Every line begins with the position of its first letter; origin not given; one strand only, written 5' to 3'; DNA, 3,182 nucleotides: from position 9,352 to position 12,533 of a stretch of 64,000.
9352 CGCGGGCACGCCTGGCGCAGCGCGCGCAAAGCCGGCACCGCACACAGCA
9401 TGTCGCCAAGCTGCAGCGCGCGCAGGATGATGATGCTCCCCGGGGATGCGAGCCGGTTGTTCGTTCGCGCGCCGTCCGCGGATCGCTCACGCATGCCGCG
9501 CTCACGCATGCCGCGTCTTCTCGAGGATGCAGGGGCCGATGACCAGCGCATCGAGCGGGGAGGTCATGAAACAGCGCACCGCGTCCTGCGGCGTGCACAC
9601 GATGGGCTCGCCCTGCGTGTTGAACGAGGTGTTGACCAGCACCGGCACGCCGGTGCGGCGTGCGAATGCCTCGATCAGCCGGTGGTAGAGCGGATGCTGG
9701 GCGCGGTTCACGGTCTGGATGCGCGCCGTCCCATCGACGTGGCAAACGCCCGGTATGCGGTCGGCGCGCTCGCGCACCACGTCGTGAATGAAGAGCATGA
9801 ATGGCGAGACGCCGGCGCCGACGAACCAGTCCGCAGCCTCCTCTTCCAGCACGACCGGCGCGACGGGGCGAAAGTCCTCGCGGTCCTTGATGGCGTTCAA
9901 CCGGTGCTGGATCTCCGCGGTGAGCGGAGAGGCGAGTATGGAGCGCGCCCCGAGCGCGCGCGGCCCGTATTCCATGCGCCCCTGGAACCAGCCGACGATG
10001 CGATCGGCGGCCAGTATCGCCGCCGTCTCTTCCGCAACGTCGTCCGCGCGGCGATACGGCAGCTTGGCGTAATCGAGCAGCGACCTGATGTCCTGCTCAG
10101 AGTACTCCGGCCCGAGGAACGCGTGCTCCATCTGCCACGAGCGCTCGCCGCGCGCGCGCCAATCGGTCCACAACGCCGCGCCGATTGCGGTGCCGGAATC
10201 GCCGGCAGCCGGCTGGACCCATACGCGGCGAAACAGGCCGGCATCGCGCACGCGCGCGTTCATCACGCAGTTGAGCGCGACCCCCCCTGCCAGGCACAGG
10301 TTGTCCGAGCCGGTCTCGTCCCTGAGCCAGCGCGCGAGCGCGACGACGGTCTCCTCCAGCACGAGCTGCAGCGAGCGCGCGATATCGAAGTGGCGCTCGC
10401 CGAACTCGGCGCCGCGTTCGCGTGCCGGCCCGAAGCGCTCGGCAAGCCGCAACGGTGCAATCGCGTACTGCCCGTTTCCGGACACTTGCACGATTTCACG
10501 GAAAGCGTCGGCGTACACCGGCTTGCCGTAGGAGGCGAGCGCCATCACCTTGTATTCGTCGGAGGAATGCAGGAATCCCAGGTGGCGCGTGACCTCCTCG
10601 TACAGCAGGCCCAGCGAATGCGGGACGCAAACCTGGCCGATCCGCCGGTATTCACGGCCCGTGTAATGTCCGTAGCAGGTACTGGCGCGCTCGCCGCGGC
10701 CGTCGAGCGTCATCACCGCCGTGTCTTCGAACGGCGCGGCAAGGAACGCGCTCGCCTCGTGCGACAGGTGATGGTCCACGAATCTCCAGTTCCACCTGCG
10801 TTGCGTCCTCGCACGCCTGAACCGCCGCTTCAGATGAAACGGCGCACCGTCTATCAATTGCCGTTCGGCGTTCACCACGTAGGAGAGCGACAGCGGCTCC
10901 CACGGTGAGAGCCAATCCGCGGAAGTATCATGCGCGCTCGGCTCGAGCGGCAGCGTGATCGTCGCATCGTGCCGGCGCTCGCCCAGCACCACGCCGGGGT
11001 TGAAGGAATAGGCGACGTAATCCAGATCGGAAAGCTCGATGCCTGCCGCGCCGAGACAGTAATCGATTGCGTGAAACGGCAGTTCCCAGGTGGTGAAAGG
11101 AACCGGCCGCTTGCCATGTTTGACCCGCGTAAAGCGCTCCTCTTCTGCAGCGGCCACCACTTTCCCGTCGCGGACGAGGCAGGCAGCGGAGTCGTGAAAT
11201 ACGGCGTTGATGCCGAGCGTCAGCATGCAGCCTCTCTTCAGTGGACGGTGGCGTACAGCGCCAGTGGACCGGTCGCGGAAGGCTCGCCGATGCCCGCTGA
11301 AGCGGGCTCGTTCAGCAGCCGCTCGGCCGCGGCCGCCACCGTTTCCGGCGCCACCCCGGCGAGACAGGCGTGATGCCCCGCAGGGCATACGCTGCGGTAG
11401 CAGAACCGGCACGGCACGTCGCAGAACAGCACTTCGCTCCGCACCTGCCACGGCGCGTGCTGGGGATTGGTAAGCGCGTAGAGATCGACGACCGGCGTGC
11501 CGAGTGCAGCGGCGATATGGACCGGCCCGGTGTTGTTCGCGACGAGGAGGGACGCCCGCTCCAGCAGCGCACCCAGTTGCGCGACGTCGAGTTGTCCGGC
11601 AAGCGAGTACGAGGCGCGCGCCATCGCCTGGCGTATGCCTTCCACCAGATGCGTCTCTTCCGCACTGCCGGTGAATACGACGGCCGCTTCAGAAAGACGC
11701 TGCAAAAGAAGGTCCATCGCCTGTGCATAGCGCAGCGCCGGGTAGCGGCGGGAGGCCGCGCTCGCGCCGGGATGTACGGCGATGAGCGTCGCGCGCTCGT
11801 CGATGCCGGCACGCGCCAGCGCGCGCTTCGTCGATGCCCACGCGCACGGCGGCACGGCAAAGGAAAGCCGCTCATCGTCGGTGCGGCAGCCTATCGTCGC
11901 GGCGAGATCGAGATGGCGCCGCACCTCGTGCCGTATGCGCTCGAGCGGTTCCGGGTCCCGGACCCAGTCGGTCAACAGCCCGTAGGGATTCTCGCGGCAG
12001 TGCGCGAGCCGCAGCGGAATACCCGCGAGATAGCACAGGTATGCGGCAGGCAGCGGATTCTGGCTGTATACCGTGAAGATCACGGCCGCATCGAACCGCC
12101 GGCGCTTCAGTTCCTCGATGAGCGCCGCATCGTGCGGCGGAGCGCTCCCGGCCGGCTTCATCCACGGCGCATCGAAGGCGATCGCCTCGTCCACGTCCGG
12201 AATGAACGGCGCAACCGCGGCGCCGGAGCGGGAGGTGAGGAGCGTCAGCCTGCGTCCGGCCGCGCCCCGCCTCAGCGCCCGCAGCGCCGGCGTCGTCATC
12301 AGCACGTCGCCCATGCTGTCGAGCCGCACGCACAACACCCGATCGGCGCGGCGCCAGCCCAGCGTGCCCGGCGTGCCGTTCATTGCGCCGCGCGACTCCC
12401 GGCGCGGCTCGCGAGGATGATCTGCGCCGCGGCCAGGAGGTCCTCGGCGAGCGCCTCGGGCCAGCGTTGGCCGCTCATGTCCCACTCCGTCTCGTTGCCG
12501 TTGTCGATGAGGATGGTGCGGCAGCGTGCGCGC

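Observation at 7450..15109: Tightly coupled glycoconjugate operon with an O-carbamoyltransferase sandwiched between two GT9 enzymes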

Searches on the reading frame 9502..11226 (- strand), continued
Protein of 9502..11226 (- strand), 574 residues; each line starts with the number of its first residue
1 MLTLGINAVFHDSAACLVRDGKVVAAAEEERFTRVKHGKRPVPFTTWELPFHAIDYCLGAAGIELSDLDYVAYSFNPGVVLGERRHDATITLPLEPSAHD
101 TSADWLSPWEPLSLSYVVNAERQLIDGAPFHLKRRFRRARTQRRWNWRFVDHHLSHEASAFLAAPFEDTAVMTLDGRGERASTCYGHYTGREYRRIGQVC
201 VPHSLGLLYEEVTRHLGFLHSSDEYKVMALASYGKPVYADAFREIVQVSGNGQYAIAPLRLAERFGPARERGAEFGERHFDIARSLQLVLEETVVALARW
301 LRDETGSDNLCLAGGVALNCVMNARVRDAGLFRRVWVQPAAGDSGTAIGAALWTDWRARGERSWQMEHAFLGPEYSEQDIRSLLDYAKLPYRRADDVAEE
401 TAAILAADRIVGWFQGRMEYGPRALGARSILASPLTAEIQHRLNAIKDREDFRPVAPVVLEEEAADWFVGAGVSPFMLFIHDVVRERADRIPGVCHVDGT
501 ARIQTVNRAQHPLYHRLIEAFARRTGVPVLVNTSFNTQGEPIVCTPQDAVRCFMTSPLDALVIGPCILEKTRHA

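Call 31: search_protein_families(library=ncbifam, proteins=[L009:4953-5576:+, L002:6258-7916:+, L002:9069-9929:+, L002:12837-13862:+, L054:15278-16840:+, L002:11766-12833:+], max_evalue=0.00001)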
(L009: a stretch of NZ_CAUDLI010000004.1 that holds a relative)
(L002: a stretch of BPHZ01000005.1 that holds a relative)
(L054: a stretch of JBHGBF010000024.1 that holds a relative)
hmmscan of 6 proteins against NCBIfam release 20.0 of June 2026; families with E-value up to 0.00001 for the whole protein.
L009:4953-5576:+ (208 aa): 0 families

L002:6258-7916:+ (553 aa): 17 families
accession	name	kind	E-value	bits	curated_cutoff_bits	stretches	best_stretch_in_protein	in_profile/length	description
NF008454.0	PRK11316.1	equivalog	1.7e-113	379.7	521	1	64-540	5-473/475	bifunctional D-glycero-beta-D-manno-heptose-7-phosphate kinase/D-glycero-beta-D-manno-heptose 1-phosphate adenylyltransferase HldE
TIGR02198.1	rfaE_dom_I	equivalog_domain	2.7e-75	253.4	345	1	65-382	3-314/315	D-glycero-beta-D-manno-heptose-7-phosphate kinase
TIGR02199.1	rfaE_dom_II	equivalog_domain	6.2e-60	201.2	181.5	1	402-540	6-144/144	D-glycero-beta-D-manno-heptose 1-phosphate adenylyltransferase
TIGR02152.1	D_ribokin_bact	equivalog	6.6e-19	68.3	299.65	1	104-372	29-288/298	ribokinase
TIGR00125.1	cyt_tran_rel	domain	1.5e-16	60.3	27.7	1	409-474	1-63/65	adenylyltransferase/cytidyltransferase family protein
TIGR03168.1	1-PFK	subfamily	2.2e-15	56.4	216.4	1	108-382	33-299/305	hexose kinase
TIGR04382.1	myo_inos_iolC_N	equivalog_domain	3.4e-15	56.1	300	1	294-378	219-305/309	5-dehydro-2-deoxygluconokinase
NF008353.0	PRK11142.1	equivalog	1.4e-13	51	341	1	253-372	179-291/307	ribokinase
TIGR03828.1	pfkB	equivalog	6.5e-13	48.4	292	1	192-382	114-299/305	1-phosphofructokinase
TIGR01518.1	g3p_cytidyltrns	equivalog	2.5e-12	47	165.4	1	410-536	1-123/125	glycerol-3-phosphate cytidylyltransferase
NF007321.0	PRK09813.1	equivalog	2.3e-11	43.7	247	0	108-162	23-77/261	fructoselysine 6-kinase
NF006957.1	PRK09434.1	equivalog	1.1e-09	38.2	450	0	108-163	25-81/302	fructokinase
NF001985.0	PRK00777.1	subfamily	1.1e-08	35.3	104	1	410-469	7-64/157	pantetheine-phosphate adenylyltransferase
NF007632.0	PRK10294.1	equivalog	1.5e-08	34.3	353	1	110-380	39-302/310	6-phosphofructokinase II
NF047869.1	myo_kin_aldol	exception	6.6e-08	31.4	600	0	108-163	38-93/586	bifunctional 5-dehydro-2-deoxygluconokinase/5-dehydro-2-deoxyphosphogluconate aldolase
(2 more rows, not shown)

L002:9069-9929:+ (287 aa): 3 families
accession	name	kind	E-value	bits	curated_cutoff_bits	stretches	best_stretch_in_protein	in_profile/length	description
NF038299.1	EPS_HpsN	equivalog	1.7e-09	37.1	425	1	24-148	3-122/317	hormogonium polysaccharide biosynthesis glycosyltransferase HpsN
NF041875.1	EPS_EpsD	equivalog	3.3e-08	33.3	370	1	24-128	1-99/325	exopolysaccharide biosynthesis glycosyltransferase EpsD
NF050050.1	ProtGlycPglI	equivalog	5.6e-08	32.5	500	1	23-132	3-107/306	GalNAc(5)-diNAcBac-PP-undecaprenol beta-1,3-glucosyltransferase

L002:12837-13862:+ (342 aa): 35 families (the best 25 are shown)
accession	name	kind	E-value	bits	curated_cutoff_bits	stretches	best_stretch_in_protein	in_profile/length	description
TIGR04311.1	rSAM_Geo_metal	subfamily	2.1e-42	145.6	400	2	14-200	2-188/423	radical SAM/SPASM family putative metalloenzyme maturase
TIGR04317.1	W_rSAM_matur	equivalog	1.4e-40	139.5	380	1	16-335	5-313/349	tungsten cofactor oxidoreductase radical SAM maturase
NF033640.1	N_Twi_rSAM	subfamily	1.6e-27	96.7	170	2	10-194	106-305/398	twitch domain-containing radical SAM protein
TIGR03962.1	mycofact_rSAM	equivalog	4.9e-20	72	265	1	23-192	20-179/339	mycofactocin radical SAM maturase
TIGR04545.1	rSAM_ahbD_hemeb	equivalog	1.1e-18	67.8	500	1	23-335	8-308/339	heme b synthase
TIGR02109.1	PQQ_syn_pqqE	equivalog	2.3e-16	59.7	381.35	1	11-198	3-181/358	pyrroloquinoline quinone biosynthesis protein PqqE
TIGR04321.1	spiroSPASM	subfamily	1.3e-15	57.1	250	1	5-154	221-379/510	spiro-SPASM protein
NF045574.1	sacti_mat_StsB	exception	9.1e-15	54.4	625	1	24-186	105-256/466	StsB family radical SAM/SPASM domain sactipeptide maturase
TIGR02666.1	moaA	equivalog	1.3e-14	53.9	284.05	1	22-199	17-193/336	GTP 3',8-cyclase MoaA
TIGR04053.2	TIGR04053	equivalog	3.9e-14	52.7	395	1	14-195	7-182/366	TIGR04053 family radical SAM/SPASM domain-containing protein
TIGR04251.1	SCM_rSAM_ScmF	equivalog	8.6e-14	51.7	400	1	24-194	13-177/353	SynChlorMet cassette radical SAM/SPASM protein ScmF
TIGR04054.1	rSAM_NirJ1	equivalog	8.9e-14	50.9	650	1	9-200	30-211/387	putative heme d1 biosynthesis radical SAM protein NirJ1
TIGR04051.1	rSAM_NirJ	equivalog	4e-12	45.8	515.45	1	24-200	11-177/354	heme d1 biosynthesis radical SAM protein NirJ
TIGR04133.1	rSAM_w_lipo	hypoth_equivalog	1.2e-11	44.1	425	1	20-186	29-189/350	TIGR04133 family radical SAM/SPASM protein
TIGR04163.1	rSAM_cobopep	equivalog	1.3e-11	43.9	375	1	15-213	64-263/428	peptide-modifying radical SAM enzyme CbpB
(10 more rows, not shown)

L054:15278-16840:+ (521 aa): 16 families
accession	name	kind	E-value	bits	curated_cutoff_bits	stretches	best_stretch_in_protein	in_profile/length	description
TIGR00900.1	2A0121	subfamily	2.8e-12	46.7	319.6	1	345-503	18-176/364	H+ Antiporter protein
TIGR00880.1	2_A_01_02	superfamily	5.1e-12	46.1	131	1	385-507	18-140/141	multidrug resistance protein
NF041040.1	FslB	exception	2.6e-10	39.9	600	1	332-507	10-188/417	rhizoferrin export MFS transporter FslB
NF007077.0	PRK09528.1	subfamily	2.9e-09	36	429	1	326-512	8-198/421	galactoside permease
TIGR00895.1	2A0115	subfamily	6.1e-09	35.3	418.55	1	363-509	50-196/398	aromatic acid/H+ symport family MFS transporter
TIGR00893.1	2A0114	subfamily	6.4e-09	35.2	395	0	324-504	210-398/399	D-galactonate transporter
NF012177.1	tet_MFS_42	exception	1.7e-08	34.1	850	1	349-492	20-162/411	tetracycline efflux MFS transporter Tet(42)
TIGR00899.1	2A0120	subfamily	5.7e-08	32.3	522.3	1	340-405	8-73/375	sugar efflux transporter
TIGR00882.1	2A0105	subfamily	9e-08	31.4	220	1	330-508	3-185/396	oligosaccharide MFS transporter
NF038077.1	MFS_export_MxcK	equivalog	1.2e-07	31.1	525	1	343-509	225-399/405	myxochelin export MFS transporter MxcK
NF008650.1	PRK11646.1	equivalog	1.6e-07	30.7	469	1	348-504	29-184/400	multidrug efflux MFS transporter MdtH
TIGR00710.1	efflux_Bcr_CflA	subfamily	8.4e-07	28.7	200.9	1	380-514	55-189/385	Bcr/CflA family efflux MFS transporter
NF052222.1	UridTportUriT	equivalog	3.6e-06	26.2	600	1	425-510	102-190/463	uridine transporter UriT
NF007782.0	PRK10473.1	subfamily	4e-06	26.1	417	0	384-512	57-185/394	MdtL family multidrug efflux MFS transporter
TIGR00881.1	2A0104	subfamily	4.4e-06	26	407.75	0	353-507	18-173/379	phosphoglycerate transporter protein PgtP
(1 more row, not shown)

L002:11766-12833:+ (356 aa): 16 families
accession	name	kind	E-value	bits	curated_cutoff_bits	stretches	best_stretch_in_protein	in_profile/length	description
TIGR03965.1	mycofact_glyco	equivalog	6.1e-43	147.3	280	1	29-333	74-375/467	mycofactocin biosynthesis glycosyltransferase MftF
NF041875.1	EPS_EpsD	equivalog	2.7e-31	109.2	370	1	31-138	1-102/325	exopolysaccharide biosynthesis glycosyltransferase EpsD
NF038299.1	EPS_HpsN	equivalog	2.3e-16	59.7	425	1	30-152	2-120/317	hormogonium polysaccharide biosynthesis glycosyltransferase HpsN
NF050050.1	ProtGlycPglI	equivalog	1.5e-15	57.4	500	1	30-125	3-93/306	GalNAc(5)-diNAcBac-PP-undecaprenol beta-1,3-glucosyltransferase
NF038302.1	EPS_HpsE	equivalog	3.9e-15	55.6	300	1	30-138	2-109/307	hormogonium polysaccharide biosynthesis glycosyltransferase HpsE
NF007482.0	PRK10073.1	equivalog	4.6e-12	45.6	423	1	29-125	6-95/334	glycosyltransferase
NF041394.1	GtaseAglG_Halo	equivalog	7.6e-11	41.8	440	1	30-151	2-119/304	glucosyl-dolichyl phosphate glucuronosyltransferase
NF047683.1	TeichurnBiosyTuaG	equivalog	1.7e-10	40.9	400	1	30-126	7-97/252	teichuronic acid biosynthesis protein TuaG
TIGR03937.1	PgaC_IcaA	equivalog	8.8e-09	34.8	422.3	1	29-130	45-140/407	poly-beta-1,6-N-acetyl-D-glucosamine synthase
NF050819.1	PolSacchBiosHfsG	equivalog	1.3e-08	34.3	500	1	24-135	6-111/302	polysaccharide biosynthesis protein HfsG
TIGR04283.1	glyco_like_mftF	equivalog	5.9e-08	32.6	182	1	31-135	1-92/221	TIGR04283 family arsenosugar biosynthesis glycosyltransferase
NF007453.0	PRK10018.1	equivalog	1.1e-07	31.8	382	1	31-126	8-97/280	colanic acid biosynthesis glycosyltransferase WcaA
NF053739.1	GlytfEpsEBac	equivalog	1.1e-07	31.1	450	1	30-138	2-105/265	glycosyltransferase EpsE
TIGR04017.1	WcaA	equivalog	1.3e-07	31.5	495.75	1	31-126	7-96/279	colanic acid biosynthesis glycosyltransferase WcaA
TIGR04242.1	nodulat_NodC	equivalog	8.7e-07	28.2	550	1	24-148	43-164/395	chitooligosaccharide synthase NodC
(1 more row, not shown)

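Call 34: search_solved_structures(query=window:9502-11226:-, max_evalue=0.001)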
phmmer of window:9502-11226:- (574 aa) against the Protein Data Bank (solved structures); distinct sequences matched with E-value up to 0.001: 12.
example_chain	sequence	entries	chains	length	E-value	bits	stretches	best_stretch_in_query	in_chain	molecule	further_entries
9s2t_A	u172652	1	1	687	7.3e-99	334.8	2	148-569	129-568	Decarbamoylnovobiocin carbamoyltransferase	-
7vyj_A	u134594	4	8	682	4e-91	309.2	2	148-568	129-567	GdmN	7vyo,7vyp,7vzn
7vzu_A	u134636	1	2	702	4.2e-91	309.2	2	148-568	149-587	GdmN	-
7vx0_A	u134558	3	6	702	4.5e-91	309.1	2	148-568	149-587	GdmN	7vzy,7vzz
7vzq_A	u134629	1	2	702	2e-89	303.6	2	148-568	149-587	GdmN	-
7xb6_A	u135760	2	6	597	3.3e-86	293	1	10-570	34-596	Carbamoyltransferase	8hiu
3ver_A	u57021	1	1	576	1.6e-79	271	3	254-570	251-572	O-carbamoyltransferase TobZ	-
3vf4_A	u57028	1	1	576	4.8e-79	269.4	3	254-570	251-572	O-carbamoyltransferase TobZ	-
3vf2_A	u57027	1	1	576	5.6e-79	269.1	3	254-570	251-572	O-carbamoyltransferase TobZ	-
3ven_A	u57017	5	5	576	9.7e-79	268.4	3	254-570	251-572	O-carbamoyltransferase TobZ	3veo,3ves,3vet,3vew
3vex_A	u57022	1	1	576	1.1e-78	268.2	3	254-570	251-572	O-carbamoyltransferase TobZ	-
3vez_A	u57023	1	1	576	1.3e-78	267.9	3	254-570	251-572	O-carbamoyltransferase TobZ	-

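Call 42: find_encoding_contigs(protein=P0015, flank=10000, max_places=2)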
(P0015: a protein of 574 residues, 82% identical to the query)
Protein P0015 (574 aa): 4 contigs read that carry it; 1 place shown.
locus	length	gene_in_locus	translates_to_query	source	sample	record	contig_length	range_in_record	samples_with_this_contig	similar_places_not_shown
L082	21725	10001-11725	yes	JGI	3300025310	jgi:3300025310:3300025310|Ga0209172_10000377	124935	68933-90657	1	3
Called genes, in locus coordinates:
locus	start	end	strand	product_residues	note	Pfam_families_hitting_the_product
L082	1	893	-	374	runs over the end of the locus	PF02746:MR_MLE_N, PF13378:MR_MLE_C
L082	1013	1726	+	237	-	PF02586:SRAP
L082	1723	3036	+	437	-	PF00890:FAD_binding_2 (weak), PF01946:Thi4 (faint), PF03486:HI0933_like (faint), PF12831:FAD_oxidored (weak), PF13450:NAD_binding_8, PF01593:Amino_oxidase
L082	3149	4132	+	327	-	PF03401:TctC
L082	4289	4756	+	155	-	PF01814:Hemerythrin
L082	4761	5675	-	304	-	PF00106:adh_short, PF08659:KR, PF13561:adh_short_C2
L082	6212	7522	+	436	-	PF08323:Glyco_transf_5 (faint), PF13439:Glyco_transf_4, PF13579:Glyco_trans_4_4, PF20706:GT4-conflict, PF00534:Glycos_transf_1, PF13692:Glyco_trans_1_4, PF13524:Glyco_trans_1_2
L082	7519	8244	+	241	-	PF00106:adh_short, PF08659:KR, PF13561:adh_short_C2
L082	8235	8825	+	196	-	PF00702:Hydrolase (faint), PF13419:HAD_2 (faint), PF13242:Hydrolase_like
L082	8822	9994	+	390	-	PF01075:Glyco_transf_9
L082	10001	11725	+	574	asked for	PF02543:Carbam_trans_N, PF00814:TsaD (faint), PF16861:Carbam_trans_C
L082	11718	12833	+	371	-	PF01075:Glyco_transf_9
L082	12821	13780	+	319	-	PF13692:Glyco_trans_1_4, PF00534:Glycos_transf_1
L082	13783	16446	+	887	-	PF00664:ABC_membrane, PF00005:ABC_tran, PF02463:SMC_N (weak), PF02518:HATPase_c, PF00072:Response_reg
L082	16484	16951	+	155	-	-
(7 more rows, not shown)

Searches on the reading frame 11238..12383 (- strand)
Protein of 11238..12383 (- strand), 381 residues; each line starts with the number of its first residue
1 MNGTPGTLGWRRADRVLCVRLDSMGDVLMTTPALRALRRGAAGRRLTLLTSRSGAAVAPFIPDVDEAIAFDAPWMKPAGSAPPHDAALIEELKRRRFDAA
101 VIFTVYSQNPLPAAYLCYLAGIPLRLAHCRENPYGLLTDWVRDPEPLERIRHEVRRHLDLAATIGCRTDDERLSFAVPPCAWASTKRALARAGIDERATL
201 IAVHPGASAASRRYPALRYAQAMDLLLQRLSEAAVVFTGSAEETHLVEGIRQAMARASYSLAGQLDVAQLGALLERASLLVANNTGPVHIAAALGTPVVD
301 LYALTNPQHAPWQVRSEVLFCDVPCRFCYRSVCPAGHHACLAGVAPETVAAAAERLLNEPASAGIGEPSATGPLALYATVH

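Call 5: search_protein_families(library=pfam, proteins=[window:11238-12383:-], max_evalue=0.001)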
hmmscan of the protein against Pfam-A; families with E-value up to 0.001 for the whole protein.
window:11238-12383:- (381 aa): 1 family
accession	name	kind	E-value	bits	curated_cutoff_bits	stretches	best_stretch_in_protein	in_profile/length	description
PF01075.23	Glyco_transf_9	-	2.5e-28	99.5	22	1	87-336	3-244/247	Glycosyltransferase family 9 (heptosyltransferase)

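Call 6: search_protein_families(library=ncbifam, proteins=[window:11238-12383:-], max_evalue=0.001)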
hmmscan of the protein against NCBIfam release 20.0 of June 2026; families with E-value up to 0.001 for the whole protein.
window:11238-12383:- (381 aa): 6 families
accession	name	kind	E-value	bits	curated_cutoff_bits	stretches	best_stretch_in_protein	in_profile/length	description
TIGR02195.1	heptsyl_trn_II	equivalog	9.1e-39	133.5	134.6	1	16-357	2-338/339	lipopolysaccharide heptosyltransferase II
TIGR02201.1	heptsyl_trn_III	equivalog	3.3e-24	85.6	170.2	1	15-321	1-306/344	putative lipopolysaccharide heptosyltransferase III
TIGR02193.1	heptsyl_trn_I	equivalog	3.4e-21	75.8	185.3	2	152-317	138-296/320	lipopolysaccharide heptosyltransferase I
NF008162.0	PRK10916.1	equivalog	8.2e-18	64.7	569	1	18-359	5-345/348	ADP-heptose--LPS heptosyltransferase RfaF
NF007742.0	PRK10422.1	equivalog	1.2e-17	63.8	467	1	13-314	5-301/352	lipopolysaccharide core heptosyltransferase RfaQ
NF008204.0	PRK10964.1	equivalog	1.9e-07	30.6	437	1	15-308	2-285/322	lipopolysaccharide heptosyltransferase RfaC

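Call 32: search_solved_structures(query=window:11238-12383:-, max_evalue=0.001)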
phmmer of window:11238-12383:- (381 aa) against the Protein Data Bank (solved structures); distinct sequences matched with E-value up to 0.001: 5.
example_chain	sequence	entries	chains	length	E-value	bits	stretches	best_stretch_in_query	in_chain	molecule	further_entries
3tov_A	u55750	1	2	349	5.7e-23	85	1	15-359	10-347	Glycosyl transferase family 9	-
1psw_A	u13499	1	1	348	8e-13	51.6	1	23-357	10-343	ADP-HEPTOSE LPS HEPTOSYLTRANSFERASE II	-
6dfe_A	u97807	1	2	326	8.8e-06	28.4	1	15-308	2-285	ADP-heptose--LPS heptosyltransferase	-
2gt1_A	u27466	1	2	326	8.8e-06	28.4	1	15-308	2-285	Lipopolysaccharide heptosyltransferase-1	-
2h1f_A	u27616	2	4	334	9.4e-06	28.3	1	15-308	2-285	Lipopolysaccharide heptosyltransferase-1 | Lipopolysaccharide heptosyltransferase 1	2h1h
